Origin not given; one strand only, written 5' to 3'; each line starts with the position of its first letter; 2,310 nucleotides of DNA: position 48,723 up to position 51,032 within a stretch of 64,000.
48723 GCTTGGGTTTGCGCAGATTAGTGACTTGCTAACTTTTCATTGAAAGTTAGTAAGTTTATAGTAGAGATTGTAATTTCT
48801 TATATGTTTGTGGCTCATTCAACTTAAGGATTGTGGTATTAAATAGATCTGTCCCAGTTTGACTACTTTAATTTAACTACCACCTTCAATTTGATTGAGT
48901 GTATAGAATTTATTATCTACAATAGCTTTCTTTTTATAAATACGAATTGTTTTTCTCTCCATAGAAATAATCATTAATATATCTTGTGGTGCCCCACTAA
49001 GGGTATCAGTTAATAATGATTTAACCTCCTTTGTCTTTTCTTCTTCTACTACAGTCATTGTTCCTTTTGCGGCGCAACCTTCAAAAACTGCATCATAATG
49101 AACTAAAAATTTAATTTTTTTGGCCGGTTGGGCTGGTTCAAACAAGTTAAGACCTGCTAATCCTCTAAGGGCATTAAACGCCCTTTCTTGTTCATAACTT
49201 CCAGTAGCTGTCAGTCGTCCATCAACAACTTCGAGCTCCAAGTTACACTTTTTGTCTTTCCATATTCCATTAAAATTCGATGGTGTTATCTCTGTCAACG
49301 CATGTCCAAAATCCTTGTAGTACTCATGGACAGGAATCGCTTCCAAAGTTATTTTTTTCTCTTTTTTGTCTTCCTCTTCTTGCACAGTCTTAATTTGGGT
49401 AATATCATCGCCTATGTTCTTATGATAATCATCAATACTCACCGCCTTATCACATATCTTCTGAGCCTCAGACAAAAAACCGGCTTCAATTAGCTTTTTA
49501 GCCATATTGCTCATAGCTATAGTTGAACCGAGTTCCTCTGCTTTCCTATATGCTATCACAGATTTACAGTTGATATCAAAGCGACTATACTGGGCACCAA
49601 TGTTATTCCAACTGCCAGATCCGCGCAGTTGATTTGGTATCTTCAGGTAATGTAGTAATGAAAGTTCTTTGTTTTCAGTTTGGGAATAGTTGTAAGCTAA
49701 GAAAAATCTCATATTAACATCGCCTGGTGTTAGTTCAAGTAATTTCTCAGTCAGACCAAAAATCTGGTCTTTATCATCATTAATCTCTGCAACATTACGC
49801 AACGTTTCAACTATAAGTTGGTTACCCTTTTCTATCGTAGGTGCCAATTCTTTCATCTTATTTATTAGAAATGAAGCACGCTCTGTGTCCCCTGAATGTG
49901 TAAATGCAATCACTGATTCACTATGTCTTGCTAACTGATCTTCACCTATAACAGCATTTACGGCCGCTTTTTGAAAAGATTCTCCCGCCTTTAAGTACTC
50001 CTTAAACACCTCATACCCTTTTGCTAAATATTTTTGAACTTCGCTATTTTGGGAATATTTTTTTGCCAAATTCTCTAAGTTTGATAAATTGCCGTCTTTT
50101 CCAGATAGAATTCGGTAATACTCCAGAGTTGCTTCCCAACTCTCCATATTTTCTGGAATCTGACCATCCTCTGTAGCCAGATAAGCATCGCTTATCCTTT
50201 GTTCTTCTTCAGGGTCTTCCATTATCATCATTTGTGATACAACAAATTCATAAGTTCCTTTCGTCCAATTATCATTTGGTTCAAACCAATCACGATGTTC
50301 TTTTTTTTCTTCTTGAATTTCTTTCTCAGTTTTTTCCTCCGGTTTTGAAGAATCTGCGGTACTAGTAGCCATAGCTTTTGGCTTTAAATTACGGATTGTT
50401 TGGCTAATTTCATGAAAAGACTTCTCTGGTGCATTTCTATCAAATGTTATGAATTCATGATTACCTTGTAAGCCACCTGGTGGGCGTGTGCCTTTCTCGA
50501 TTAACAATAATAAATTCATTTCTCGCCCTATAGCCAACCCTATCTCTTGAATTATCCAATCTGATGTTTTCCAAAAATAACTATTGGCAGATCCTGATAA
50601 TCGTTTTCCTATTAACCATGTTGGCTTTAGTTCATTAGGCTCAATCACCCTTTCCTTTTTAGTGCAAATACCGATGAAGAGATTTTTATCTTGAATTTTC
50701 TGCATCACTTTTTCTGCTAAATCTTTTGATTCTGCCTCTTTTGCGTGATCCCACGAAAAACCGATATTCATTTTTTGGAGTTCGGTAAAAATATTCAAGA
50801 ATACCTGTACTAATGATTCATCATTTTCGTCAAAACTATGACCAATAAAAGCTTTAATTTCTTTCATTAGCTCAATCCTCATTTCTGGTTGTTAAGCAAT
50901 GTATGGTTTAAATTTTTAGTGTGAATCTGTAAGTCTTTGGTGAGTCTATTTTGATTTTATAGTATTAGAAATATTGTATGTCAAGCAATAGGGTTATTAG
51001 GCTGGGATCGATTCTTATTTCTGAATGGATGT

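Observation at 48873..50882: Stand-alone TIR-like/TPR protein: candidate single-gene anti-phage (NADase-type) defence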

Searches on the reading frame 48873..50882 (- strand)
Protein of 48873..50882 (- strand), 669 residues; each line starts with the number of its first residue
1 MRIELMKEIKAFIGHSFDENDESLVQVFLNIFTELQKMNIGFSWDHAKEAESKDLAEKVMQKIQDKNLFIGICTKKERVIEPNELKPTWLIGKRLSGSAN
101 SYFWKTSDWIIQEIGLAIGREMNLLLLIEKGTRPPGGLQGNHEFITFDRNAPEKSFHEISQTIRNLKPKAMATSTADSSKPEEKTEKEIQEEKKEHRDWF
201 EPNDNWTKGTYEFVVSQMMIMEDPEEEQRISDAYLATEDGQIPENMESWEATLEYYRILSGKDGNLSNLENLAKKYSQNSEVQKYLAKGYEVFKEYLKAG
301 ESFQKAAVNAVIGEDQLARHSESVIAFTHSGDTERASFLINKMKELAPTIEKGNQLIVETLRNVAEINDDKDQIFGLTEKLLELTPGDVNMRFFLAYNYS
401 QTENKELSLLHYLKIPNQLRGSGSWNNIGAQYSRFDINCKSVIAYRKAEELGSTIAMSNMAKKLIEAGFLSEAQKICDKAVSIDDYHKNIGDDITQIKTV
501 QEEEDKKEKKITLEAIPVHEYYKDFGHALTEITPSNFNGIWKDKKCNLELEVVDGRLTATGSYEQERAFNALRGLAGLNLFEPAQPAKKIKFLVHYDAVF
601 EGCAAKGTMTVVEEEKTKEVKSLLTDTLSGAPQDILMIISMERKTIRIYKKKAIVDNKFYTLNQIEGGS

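Call 4: search_protein_families(library=pfam, proteins=[window:48873-50882:-], max_evalue=10)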
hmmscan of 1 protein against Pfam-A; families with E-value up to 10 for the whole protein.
window:48873-50882:- (669 aa): 3 families
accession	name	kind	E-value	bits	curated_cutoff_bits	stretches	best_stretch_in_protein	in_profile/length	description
PF10137.14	CAP12-PCTIR_TIR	-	0.022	15.2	24.7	1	11-141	2-112/119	CAP12/Pycsar effector protein, TIR domain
PF23592.1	Cadherin_CELSR2_9th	-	0.08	13.5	36.8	1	229-283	19-72/100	CELSR2-like, ninth cadherin domain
PF07719.23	TPR_2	-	0.66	10.7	27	0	456-485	3-32/34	Tetratricopeptide repeat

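Call 5: search_protein_families(library=padloc, proteins=[window:48873-50882:-], max_evalue=10)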
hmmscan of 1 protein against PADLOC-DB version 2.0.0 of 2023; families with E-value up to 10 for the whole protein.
window:48873-50882:- (669 aa): 1 family
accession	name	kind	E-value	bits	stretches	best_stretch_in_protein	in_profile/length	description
PDLC01173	STAND_TPR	-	0.022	11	1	161-341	711-868/1114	"Predicted ATPase fused to Xre-HTH and TPR repeats domain, associated with cas1-less I-E system in Streptomyces"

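Call 6: search_protein_families(library=ncbifam, proteins=[window:48873-50882:-], max_evalue=10)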
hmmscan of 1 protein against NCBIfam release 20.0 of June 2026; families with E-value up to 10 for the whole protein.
window:48873-50882:- (669 aa): 1 family
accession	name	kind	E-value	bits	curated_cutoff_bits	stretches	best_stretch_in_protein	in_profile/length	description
TIGR02917.1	PEP_TPR_lipo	equivalog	0.011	13.6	312.2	2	242-306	597-661/899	XrtA/PEP-CTERM system TPR-repeat protein PrsT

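Call 7: search_solved_structures(query=window:48873-50882:-, max_evalue=10, show_alignments=2)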
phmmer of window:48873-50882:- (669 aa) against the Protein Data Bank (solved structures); distinct sequences matched with E-value up to 10: 0.

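Call 8: find_homologous_proteins(query=window:48873-50882:-, max_evalue=0.001)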
Query window:48873-50882:- (669 aa): 617 proteins with E <= 0.001 among 8000 candidates; the best 120 are listed.
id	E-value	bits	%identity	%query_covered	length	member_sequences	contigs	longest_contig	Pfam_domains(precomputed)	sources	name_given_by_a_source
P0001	0.0e+0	1490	100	99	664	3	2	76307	-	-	-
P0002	2.1e-253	861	61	99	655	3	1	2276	-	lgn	-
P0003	4.1e-244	830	59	99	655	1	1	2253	-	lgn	-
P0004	9.9e-190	651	46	98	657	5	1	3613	PF08568.17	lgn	-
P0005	2.4e-189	649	48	99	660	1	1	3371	-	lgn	-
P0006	8.6e-186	638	46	98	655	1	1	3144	-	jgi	jgi:tetratricopeptide (TPR) repeat protein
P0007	1.5e-185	637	46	98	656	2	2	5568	-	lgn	-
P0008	1.7e-185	637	47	99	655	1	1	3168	-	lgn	-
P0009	1.8e-185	637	46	99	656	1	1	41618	-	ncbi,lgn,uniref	ncbi:MAG: tetratricopeptide repeat protein [Sulfuricaulis sp.]|uniref:tetratricopeptide repeat prote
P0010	2.1e-185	636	45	99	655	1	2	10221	-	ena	-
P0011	2.1e-184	633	46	99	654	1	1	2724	-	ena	-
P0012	3.8e-184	632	47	98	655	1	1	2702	PF14559.13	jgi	jgi:tetratricopeptide (TPR) repeat protein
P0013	9.2e-183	628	45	99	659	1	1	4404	PF07719.24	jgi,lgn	jgi:tetratricopeptide (TPR) repeat protein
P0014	1.3e-182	627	44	99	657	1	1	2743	-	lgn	-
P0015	3.5e-182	626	45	98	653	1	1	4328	-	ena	-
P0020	6.2e-178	612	44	99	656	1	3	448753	-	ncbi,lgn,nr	ncbi:MAG: hypothetical protein NT179_01455 [Nitrospirae bacterium]|nr:hypothetical protein [Nitrospi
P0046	6.3e-170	585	44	99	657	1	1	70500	-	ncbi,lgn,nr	ncbi:MAG: hypothetical protein EPN25_00730 [Nitrospirae bacterium]|nr:MAG: hypothetical protein EPN2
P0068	1.2e-164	568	43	99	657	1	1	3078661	-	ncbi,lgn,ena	-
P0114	6.8e-155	536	44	96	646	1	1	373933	-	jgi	jgi:tetratricopeptide (TPR) repeat protein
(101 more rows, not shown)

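Call 11: search_protein_families(library=pfam, alignment_id=A1, max_evalue=1)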
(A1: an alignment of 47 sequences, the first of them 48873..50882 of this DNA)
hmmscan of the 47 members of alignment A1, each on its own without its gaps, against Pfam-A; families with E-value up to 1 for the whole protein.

A. member 1, window:48873-50882:- (669 aa): 3 families
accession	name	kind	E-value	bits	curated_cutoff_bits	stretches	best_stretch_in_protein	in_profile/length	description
PF10137.14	CAP12-PCTIR_TIR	-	0.022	15.2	24.7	1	11-141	2-112/119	CAP12/Pycsar effector protein, TIR domain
PF23592.1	Cadherin_CELSR2_9th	-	0.08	13.5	36.8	1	229-283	19-72/100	CELSR2-like, ninth cadherin domain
PF07719.23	TPR_2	-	0.66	10.7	27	0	456-485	3-32/34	Tetratricopeptide repeat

B. families by the number of members that match (of 47 scanned): 70 families (the first 25 are shown)
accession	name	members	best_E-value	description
PF14559.12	TPR_19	35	1e-05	Tetratricopeptide repeat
PF14561.12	TPR_20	32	9.8e-05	Tetratricopeptide repeat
PF07719.23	TPR_2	31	4.4e-06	Tetratricopeptide repeat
PF13431.12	TPR_17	29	4e-06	Tetratricopeptide repeat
PF13428.12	TPR_14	29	0.00017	Tetratricopeptide repeat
PF00515.34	TPR_1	28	4.4e-08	Tetratricopeptide repeat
PF13424.12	TPR_12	19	8e-06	Tetratricopeptide repeat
PF13432.12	TPR_16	14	0.00048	Tetratricopeptide repeat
PF20225.4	DUF6584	9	6.5e-07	Family of unknown function (DUF6584)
PF13371.12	TPR_9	8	0.00015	Tetratricopeptide repeat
PF23914.1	TPR_CcmH_CycH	8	0.012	Cytochrome c-type biogenesis protein H TPR domain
PF13374.12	TPR_10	6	0.0035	Tetratricopeptide repeat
PF13181.12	TPR_8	5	0.033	Tetratricopeptide repeat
PF13176.12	TPR_7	3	0.0019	Tetratricopeptide repeat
PF10137.14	CAP12-PCTIR_TIR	3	0.0074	CAP12/Pycsar effector protein, TIR domain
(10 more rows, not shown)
